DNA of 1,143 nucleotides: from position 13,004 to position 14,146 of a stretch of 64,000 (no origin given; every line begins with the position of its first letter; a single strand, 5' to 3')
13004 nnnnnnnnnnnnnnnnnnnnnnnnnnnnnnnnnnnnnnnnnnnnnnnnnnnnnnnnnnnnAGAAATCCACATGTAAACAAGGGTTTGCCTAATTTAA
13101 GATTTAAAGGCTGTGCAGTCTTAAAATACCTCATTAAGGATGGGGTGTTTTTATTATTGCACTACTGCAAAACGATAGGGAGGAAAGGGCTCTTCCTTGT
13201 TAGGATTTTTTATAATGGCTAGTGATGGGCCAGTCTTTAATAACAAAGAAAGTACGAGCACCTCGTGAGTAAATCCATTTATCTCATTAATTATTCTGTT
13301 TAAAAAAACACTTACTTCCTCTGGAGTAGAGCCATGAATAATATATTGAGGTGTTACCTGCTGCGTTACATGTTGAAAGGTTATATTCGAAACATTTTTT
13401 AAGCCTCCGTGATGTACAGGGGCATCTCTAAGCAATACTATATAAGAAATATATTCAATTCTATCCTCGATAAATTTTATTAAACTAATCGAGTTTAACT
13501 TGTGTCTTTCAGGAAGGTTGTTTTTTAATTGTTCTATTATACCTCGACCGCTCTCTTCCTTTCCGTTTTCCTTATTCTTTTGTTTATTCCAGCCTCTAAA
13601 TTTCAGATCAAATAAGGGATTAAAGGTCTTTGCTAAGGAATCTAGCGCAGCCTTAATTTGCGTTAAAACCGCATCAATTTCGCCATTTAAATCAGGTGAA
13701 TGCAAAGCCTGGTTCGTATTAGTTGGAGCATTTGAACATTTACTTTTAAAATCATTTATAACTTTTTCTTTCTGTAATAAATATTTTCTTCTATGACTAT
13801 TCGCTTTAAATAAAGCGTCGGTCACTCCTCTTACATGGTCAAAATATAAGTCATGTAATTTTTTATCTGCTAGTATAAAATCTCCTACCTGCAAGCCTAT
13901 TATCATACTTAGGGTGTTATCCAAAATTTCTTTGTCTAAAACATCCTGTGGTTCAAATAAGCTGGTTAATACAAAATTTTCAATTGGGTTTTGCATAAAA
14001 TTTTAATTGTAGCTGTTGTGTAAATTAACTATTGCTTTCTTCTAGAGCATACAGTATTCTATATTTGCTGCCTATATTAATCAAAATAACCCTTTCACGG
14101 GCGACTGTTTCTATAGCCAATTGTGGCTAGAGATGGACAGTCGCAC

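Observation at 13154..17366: Two island cargo proteins share an R-x4-H-(H/G)-G HEPN-like motif: candidate abortive-infection or toxin module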

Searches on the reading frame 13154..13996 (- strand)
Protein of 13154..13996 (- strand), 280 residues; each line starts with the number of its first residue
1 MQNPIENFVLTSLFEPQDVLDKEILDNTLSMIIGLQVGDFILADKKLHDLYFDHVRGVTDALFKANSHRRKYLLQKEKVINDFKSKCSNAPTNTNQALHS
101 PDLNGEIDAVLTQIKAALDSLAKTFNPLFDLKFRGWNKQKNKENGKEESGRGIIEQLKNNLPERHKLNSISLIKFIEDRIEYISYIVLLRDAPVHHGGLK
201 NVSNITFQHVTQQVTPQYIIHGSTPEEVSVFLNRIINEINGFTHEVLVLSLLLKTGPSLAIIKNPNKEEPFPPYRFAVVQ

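Call 3: search_protein_families(library=pfam, proteins=[window:13154-13996:-], max_evalue=1)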
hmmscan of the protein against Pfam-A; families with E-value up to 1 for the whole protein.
window:13154-13996:- (280 aa): 1 family
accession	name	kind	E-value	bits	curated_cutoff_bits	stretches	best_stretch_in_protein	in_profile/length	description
PF00303.24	Thymidylat_synt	-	0.14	11.7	24.3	1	19-84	180-245/266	Thymidylate synthase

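Call 4: search_protein_families(library=padloc, proteins=[window:13154-13996:-], max_evalue=1)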
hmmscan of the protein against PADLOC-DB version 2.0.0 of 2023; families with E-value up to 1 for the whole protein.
window:13154-13996:- (280 aa): 0 families

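Call 5: search_protein_families(library=ncbifam, proteins=[window:13154-13996:-], max_evalue=1)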
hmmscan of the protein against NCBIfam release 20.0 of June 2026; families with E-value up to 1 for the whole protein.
window:13154-13996:- (280 aa): 1 family
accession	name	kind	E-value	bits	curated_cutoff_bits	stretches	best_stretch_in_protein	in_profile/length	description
NF041639.1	YicS_fam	subfamily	0.028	14.6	45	1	68-105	25-62/96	YicS family protein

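Call 7: find_homologous_proteins(query=window:13154-13996:-)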
Query window:13154-13996:- (280 aa): 7 proteins with E <= 0.001 among 613 candidates.
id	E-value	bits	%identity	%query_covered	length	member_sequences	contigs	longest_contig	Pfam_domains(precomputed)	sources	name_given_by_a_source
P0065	4.9e-182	621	100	100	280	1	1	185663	-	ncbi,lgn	-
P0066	3.7e-84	300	52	100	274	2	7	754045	-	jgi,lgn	jgi:hypothetical protein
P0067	2.3e-80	288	51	98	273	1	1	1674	-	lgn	-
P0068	1.8e-72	262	50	98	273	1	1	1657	-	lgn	-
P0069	9.5e-42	161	40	90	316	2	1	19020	-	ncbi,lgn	-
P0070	3.9e-33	133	33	88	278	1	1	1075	-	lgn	-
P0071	1.6e-29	121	36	86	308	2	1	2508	-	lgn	-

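Call 8: search_protein_families(library=phrogs, proteins=[window:13154-13996:-], max_evalue=0.1)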
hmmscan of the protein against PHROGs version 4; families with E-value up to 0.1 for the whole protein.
window:13154-13996:- (280 aa): 0 families

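Call 10: search_protein_families(library=pfam, proteins=[P0069, P0071, P0066], max_evalue=1)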
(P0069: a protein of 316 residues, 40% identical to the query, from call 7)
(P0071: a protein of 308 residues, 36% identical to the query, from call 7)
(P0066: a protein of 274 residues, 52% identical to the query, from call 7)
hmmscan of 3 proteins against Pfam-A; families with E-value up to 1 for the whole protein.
P0069 (316 aa): 8 families
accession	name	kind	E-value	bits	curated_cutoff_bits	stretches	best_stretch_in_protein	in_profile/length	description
PF12773.13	DZR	-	0.037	14.6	27.3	1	5-34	11-34/45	Double zinc ribbon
PF13248.11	Zn_ribbon_3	-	0.041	13.8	27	0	26-34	18-26/26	zinc-ribbon domain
PF04423.19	Rad50_zn_hook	-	0.15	12.3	24.3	0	6-17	19-30/52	Rad50 zinc hook motif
PF14446.12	Prok-RING_1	-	0.16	12.4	29.1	1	4-33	2-29/54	Prokaryotic RING finger family 1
PF25403.1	zf-C2H2_ZFAND2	-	0.25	11.8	27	1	7-19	3-15/40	ZFAND2A/B-like C2H2 zinc finger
PF24460.1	DUF7575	-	0.33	10.8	28.5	0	24-32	3-11/28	Domain of unknown function (DUF7575)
PF22747.2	Zn_ribbon_DUF2089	-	0.4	11.3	27.6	0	9-32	1-20/32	DUF2089 zinc ribbon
PF21302.3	Zn_ribbon_RlmA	-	0.61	10.6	27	0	8-17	2-11/44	RlmA, N-terminal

P0071 (308 aa): 5 families
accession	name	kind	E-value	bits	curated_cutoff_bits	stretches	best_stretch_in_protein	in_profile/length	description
PF13151.12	DUF3990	-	0.14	12.3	32.2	1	200-248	69-116/152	Protein of unknown function (DUF3990)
PF23548.1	Zn_ribbon_FGT1_2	-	0.18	11.9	27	1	9-37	5-33/35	FORGETTER1 second zinc ribbon domain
PF13465.12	zf-H2C2_2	-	0.62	11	40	0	23-32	13-22/26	Zinc-finger double domain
PF12760.12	Zn_ribbon_IS1595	-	0.79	10.2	25.4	0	7-32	19-45/46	Transposase zinc-ribbon domain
PF08792.16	A2L_zn_ribbon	-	0.96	9.7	22.9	0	26-35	5-14/33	A2L zinc ribbon domain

P0066 (274 aa): 1 family
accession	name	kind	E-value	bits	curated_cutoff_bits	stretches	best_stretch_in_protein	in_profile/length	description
PF12672.12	DUF3793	-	0.0019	18.6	25.1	1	217-240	96-119/167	Protein of unknown function (DUF3793)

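Call 14: find_homologous_proteins(query=A1, max_evalue=0.01)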
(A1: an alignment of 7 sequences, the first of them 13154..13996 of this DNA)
Query A1 (7 sequences) (280 aa, profile of the alignment): 19 proteins with E <= 0.01 among 4817 candidates.
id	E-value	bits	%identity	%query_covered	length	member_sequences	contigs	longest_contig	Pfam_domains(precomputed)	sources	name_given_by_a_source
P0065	1.3e-122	427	100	100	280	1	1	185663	-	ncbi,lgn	-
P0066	1.5e-122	426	52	100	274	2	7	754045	-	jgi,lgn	jgi:hypothetical protein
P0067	1.5e-122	426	51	98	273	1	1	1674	-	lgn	-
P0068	8.8e-118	411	50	98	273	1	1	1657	-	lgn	-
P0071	2.9e-110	386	36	86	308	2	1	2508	-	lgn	-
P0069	4.4e-110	386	40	90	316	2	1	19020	-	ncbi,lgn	-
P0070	2.7e-101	357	33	88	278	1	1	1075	-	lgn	-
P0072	2.2e-97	344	43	98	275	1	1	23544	-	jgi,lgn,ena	-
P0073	9.3e-93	329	33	88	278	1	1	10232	-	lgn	-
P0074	4.5e-86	307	37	88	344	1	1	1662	-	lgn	-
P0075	7.1e-82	293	37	87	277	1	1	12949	-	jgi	-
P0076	1.9e-81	292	40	100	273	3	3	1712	-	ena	-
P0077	6.4e-80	287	35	87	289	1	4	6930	-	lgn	-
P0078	6.5e-72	260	37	69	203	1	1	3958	-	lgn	-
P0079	3.8e-71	258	39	91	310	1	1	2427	-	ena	-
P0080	4.1e-71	258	41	92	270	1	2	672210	-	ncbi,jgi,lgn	-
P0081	1.1e-69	253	33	88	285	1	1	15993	-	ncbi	-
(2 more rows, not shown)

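Call 17: find_encoding_contigs(protein=P0066, flank=8000, max_places=3)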
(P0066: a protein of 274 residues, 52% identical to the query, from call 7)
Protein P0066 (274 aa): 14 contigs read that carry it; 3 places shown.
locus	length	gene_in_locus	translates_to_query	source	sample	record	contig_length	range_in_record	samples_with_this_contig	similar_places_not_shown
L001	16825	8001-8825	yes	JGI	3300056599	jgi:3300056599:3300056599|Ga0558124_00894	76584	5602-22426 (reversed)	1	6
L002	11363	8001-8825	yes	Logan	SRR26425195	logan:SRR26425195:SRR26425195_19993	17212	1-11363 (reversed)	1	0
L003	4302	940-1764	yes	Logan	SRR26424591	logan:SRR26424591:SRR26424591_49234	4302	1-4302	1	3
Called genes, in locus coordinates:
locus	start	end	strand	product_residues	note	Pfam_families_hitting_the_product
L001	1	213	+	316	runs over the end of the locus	PF13177:DNA_pol3_delta2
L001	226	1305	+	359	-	PF13088:BNR_2 (faint), PF25852:DUF6242_C (faint), PF14870:PSII_BNR (faint), PF15902:Sortilin-Vps10 (weak), PF02012:BNR (faint), PF15902:Sortilin-Vps10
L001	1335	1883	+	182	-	PF01765:RRF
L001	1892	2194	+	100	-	-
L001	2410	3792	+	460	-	PF00587:tRNA-synt_2b, PF03129:HGTP_anticodon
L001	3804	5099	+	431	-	PF00675:Peptidase_M16, PF05193:Peptidase_M16_C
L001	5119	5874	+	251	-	PF00121:TIM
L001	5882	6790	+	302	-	PF21033:RMD1-3 (faint), PF25068:ARM_TT21_4th (faint), PF25060:ARM_TT21_2nd (weak), PF23914:TPR_CcmH_CycH (faint), PF00515:TPR_1 (faint), PF13414:TPR_11 (weak), PF14559:TPR_19, PF13432:TPR_16 (weak), +8 more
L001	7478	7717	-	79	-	-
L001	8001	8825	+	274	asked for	-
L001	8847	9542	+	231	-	-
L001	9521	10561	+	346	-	-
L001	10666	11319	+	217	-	-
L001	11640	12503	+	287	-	-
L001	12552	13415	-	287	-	-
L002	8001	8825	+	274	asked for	-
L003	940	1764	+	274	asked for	-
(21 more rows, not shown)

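Call 22: find_encoding_contigs(protein=P0080, flank=8000, max_places=2)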
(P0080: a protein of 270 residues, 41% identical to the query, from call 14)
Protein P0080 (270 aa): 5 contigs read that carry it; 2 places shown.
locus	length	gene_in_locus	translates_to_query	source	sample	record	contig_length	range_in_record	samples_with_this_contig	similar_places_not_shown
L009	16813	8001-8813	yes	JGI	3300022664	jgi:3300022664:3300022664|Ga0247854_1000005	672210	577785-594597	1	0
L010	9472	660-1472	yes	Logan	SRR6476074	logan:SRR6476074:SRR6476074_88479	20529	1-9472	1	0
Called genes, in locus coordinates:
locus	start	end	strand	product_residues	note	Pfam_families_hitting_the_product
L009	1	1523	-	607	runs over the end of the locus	PF00496:SBP_bac_5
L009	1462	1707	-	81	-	PF03840:SecG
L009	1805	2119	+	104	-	PF00166:Cpn10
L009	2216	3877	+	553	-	PF00118:Cpn60_TCP1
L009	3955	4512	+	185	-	PF04011:LemA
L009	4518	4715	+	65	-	-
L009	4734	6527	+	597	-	PF09972:DUF2207, PF20990:DUF2207_C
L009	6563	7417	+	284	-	PF01435:Peptidase_M48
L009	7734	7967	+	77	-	PF01541:GIY-YIG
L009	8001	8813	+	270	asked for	-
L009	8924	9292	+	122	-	PF12643:MazG-like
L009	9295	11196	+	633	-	PF13191:AAA_16 (faint), PF13604:AAA_30 (weak), PF00004:AAA (faint), PF09848:SLFN-g3_helicase, PF13401:AAA_22 (faint)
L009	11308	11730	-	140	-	PF11188:DUF2975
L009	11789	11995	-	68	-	PF13443:HTH_26, PF01381:HTH_3 (weak)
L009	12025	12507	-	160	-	PF11188:DUF2975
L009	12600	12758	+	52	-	-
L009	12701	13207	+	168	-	PF07883:Cupin_2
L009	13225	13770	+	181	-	-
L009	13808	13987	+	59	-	-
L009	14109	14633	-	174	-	PF08207:EFP_N (weak), PF01132:EFP (weak), PF09285:Elong-fact-P_C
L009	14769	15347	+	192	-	PF04542:Sigma70_r2, PF08281:Sigma70_r4_2, PF04545:Sigma70_r4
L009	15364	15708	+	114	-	-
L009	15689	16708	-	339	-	PF00154:RecA_N, PF08423:Rad51, PF06745:ATPase (weak), PF01637:ATPase_2 (weak), PF27531:MT3502_N (weak), PF02283:CobU (faint), PF21096:RecA_C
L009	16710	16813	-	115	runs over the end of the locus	PF09136:Glucodextran_B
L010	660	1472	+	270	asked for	-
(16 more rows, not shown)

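Call 24: predict_structure(alignment_id=A3)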
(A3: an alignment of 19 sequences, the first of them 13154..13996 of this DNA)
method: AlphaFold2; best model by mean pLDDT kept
length: 280 residues; sequences in the alignment: 19
mean_pLDDT: 89.0   pTM: 0.88
mean pLDDT of the five models: 89.0, 88.9, 88.7, 87.8, 87.6
residues with pLDDT >= 90: 203; 70-90: 50; 50-70: 16; < 50: 11
segments of 3 or more residues with pLDDT < 50: 1-4, 6-8, 194-197
pLDDT, mean of each block of 10 residues (from residue 1): 46 80 94 89 93 97 98 97 93 90 94 97 97 93 93 95 89 96 91 56 92 93 88 97 97 89 75 84
secondary structure, 60 per line:
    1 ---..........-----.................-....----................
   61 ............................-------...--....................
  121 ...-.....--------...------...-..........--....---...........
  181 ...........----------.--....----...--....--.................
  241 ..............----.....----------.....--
elements in order: H4-13 H19-35 H37-40 H45-88 E96-98 H101-123 H125-129 E138-140 E147-149 H151-160 H163-166 H170-191 E205-208 E213-215 E218-221 E224-227 H228-254 E259-263 E274-278

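Call 26: search_solved_structures(query=A3, max_evalue=10, show_alignments=2)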
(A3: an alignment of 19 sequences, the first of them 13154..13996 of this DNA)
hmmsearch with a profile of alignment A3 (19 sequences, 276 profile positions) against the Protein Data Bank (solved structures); distinct sequences matched with E-value up to 10: 0.

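Call 29: fold_search(model_id=the predicted structure, library=pdb)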
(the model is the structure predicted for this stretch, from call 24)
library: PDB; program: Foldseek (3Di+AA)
matches with E <= 10: 177; with E <= 0.001: 0
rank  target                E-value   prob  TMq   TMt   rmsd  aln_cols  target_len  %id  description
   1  7vg4_C                4.0e-01  0.15  0.21  0.24  12.3       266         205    9  10,5-methenyltetrahydrofolate cyclohydrolase from Methylobacterium extorquens AM1 strain (released 2022-07-06)
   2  3ma9_A                6.5e-01  0.21  0.27  0.34  11.4       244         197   13  Crystal structure of gp41 derived protein complexed with fab 8066 (released 2010-12-01)
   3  7vg4_A                1.1e+00  0.11  0.23  0.26  12.0       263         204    8  10,5-methenyltetrahydrofolate cyclohydrolase from Methylobacterium extorquens AM1 strain (released 2022-07-06)
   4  3o3x                  1.2e+00  0.30  0.32  0.42  11.2       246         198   13  Crystal structure of gp41-5, a single-chain 5-helix-bundle based on HIV gp41 (released 2011-07-27)
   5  9izm_A                1.2e+00  0.09  0.22  0.10  18.3       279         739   11  Cryo-EM structure of CasLambda2-crRNA binary complex (released 2025-06-11)
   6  4pho_C                1.3e+00  0.06  0.16  0.16  23.9       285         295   13  ClyA CC6/264 ox (2-303) (released 2014-09-24)
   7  6xvi_A                1.7e+00  0.07  0.21  0.15  14.8       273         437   11  Crystal structure of Megabody Mb-Nb207-c7HopQ_A12 (released 2021-01-13)
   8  1hy0_B                1.7e+00  0.07  0.20  0.15  23.0       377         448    8  CRYSTAL STRUCTURE OF WILD TYPE DUCK DELTA 1 CRYSTALLIN (EYE LENS PROTEIN) (released 2001-04-21)
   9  2nrj                  1.7e+00  0.06  0.20  0.17  19.9       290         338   11  Crystal Structure of Hemolysin binding component from Bacillus cereus (released 2006-11-14)
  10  4phq_C                1.7e+00  0.05  0.16  0.16  23.1       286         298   14  ClyA CC6/264 ox (6-303) (released 2014-09-24)
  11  4pho_A                1.8e+00  0.05  0.17  0.16  23.7       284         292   14  ClyA CC6/264 ox (2-303) (released 2014-09-24)
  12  7d76_R                1.9e+00  0.12  0.25  0.26  10.8       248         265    6  Cryo-EM structure of the beclomethasone-bound adhesion receptor GPR97-Go complex (released 2021-02-03)
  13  7vif_F                1.9e+00  0.15  0.27  0.27  10.1       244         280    9  Cryo-EM structure of Gi coupled Sphingosine 1-phosphate receptor bound with (S)-FTY720-P (released 2022-09-28)
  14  6qd6_H                1.9e+00  0.09  0.23  0.17  12.7       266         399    9  Molecular scaffolds expand the nanobody toolkit for cryo-EM applications: crystal structure of Mb-cHopQ-Nb207 (released 2019-12-18)
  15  1u15_C                1.9e+00  0.05  0.19  0.14  23.2       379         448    9  Crystal structure of a duck-delta-crystallin-1 double loop mutant (DLM) (released 2004-10-05)
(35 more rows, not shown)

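Call 37: fold_search(model_id=the predicted structure, library=viral)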
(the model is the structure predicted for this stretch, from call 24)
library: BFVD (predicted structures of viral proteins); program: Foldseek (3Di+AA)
matches with E <= 10: 111; with E <= 0.001: 0
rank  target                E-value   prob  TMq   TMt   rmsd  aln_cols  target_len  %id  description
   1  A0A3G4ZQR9            9.6e-02  0.16  0.18  0.13  27.9       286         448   10  DnaJ domain protein [Barrevirus sp.]
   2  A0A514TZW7            2.5e-01  0.92  0.44  0.45  10.2       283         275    5  (no name in the UniProt tables at hand)
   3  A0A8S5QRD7            3.2e-01  0.12  0.17  0.18  18.6       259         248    8  Uncharacterized protein [Myoviridae sp. ctoNH1]
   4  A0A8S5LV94            1.0e+00  0.12  0.18  0.24  13.6       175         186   13  Uncharacterized protein [Siphoviridae sp. ctFn287]
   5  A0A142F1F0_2          1.3e+00  0.10  0.19  0.09  15.9       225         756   10  Putative tail fiber protein [Bacillus phage Shbh1]
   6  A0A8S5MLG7            2.0e+00  0.12  0.21  0.32  15.4       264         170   12  Uncharacterized protein [Caudovirales sp. ct1Jx6]
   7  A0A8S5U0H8            2.2e+00  0.06  0.17  0.21  14.1       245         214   11  Minor capsid protein [Siphoviridae sp. ctNEy24]
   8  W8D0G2                2.2e+00  0.03  0.12  0.16  18.9       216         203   13  Uncharacterized protein [Erwinia phage PhiEaH1]
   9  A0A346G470            2.4e+00  0.08  0.21  0.15  20.7       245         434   10  (no name in the UniProt tables at hand)
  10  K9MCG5                2.5e+00  0.08  0.24  0.31  16.8       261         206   10  (no name in the UniProt tables at hand)
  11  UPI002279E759         2.5e+00  0.04  0.18  0.08  18.1       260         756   10  (no name look-up for this kind of identifier)
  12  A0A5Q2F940            2.7e+00  0.08  0.23  0.30  18.4       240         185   12  (no name in the UniProt tables at hand)
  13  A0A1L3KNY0            2.7e+00  0.05  0.16  0.07  16.1       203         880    9  (no name in the UniProt tables at hand)
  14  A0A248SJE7            2.8e+00  0.06  0.17  0.23  16.4       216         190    7  (no name in the UniProt tables at hand)
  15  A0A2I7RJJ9            2.8e+00  0.06  0.23  0.19  16.9       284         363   11  (no name in the UniProt tables at hand)
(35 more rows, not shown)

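Call 39: search_protein_families(library=pfam, alignment_id=A3, max_evalue=10)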
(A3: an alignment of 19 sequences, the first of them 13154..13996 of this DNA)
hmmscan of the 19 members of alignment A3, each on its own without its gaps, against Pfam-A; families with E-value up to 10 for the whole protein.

A. member 1, window:13154-13996:- (280 aa): 1 family
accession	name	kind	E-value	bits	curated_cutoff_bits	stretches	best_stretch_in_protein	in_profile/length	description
PF00303.24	Thymidylat_synt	-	0.14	11.7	24.3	1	19-84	180-245/266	Thymidylate synthase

B. families by the number of members that match (of 19 scanned): 40 families (the first 25 are shown)
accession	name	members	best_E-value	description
PF03304.18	Mlp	2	0.00033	Mlp lipoprotein family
PF23548.1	Zn_ribbon_FGT1_2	2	0.18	FORGETTER1 second zinc ribbon domain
PF02810.21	SEC-C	1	9.6e-05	SEC-C motif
PF12672.12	DUF3793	1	0.0019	Protein of unknown function (DUF3793)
PF05971.18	Methyltransf_10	1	0.0067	RNA methyltransferase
PF10246.15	MRP-S35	1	0.024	Mitochondrial ribosomal protein MRP-S35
PF21855.1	Treslin_STD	1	0.027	Treslin, STD domain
PF13079.11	DUF3916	1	0.029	Protein of unknown function (DUF3916)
PF10186.14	ATG14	1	0.035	Vacuolar sorting 38 and autophagy-related subunit 14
PF12773.13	DZR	1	0.037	Double zinc ribbon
PF13248.11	Zn_ribbon_3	1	0.041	zinc-ribbon domain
PF24704.1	DUF7667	1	0.054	Family of unknown function (DUF7667)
PF23885.1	DUF7238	1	0.066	Family of unknown function (DUF7238)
PF16778.10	Phage_tail_APC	1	0.069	Phage tail assembly chaperone protein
PF05224.17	NDT80_PhoG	1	0.079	NDT80 / PhoG like DNA-binding family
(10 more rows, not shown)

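Call 43: find_related_loci(query=A3, collection=metagenome_contigs, flank=10000)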
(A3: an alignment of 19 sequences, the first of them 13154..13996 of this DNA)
Query A3 (280 aa) in metagenome_contigs; peptide patterns used: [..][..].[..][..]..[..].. (x = any residue, [..] = any of these).
32 stretches matched a pattern; 5 encode a relative of the query (tblastn E <= 1e-3); 5 distinct loci.
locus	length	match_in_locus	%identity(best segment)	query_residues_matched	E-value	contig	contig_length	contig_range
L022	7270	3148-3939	43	7-279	8e-76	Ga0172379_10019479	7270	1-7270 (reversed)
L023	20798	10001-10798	40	6-279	7e-61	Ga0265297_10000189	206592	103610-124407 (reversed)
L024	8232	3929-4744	34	9-280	4e-35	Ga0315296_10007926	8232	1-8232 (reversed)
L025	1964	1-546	37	70-251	1e-28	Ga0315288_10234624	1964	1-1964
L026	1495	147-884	32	14-261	7e-25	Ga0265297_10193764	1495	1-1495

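Call 45: find_related_loci(query=A3, collection=viral_contigs, flank=10000)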
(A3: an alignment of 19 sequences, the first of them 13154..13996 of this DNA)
Query A3 (280 aa) in viral_contigs; peptide patterns used: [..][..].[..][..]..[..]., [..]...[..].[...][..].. (x = any residue, [..] = any of these).
71 stretches matched a pattern, but none encodes a relative of the query by tblastn (E <= 1e-3).
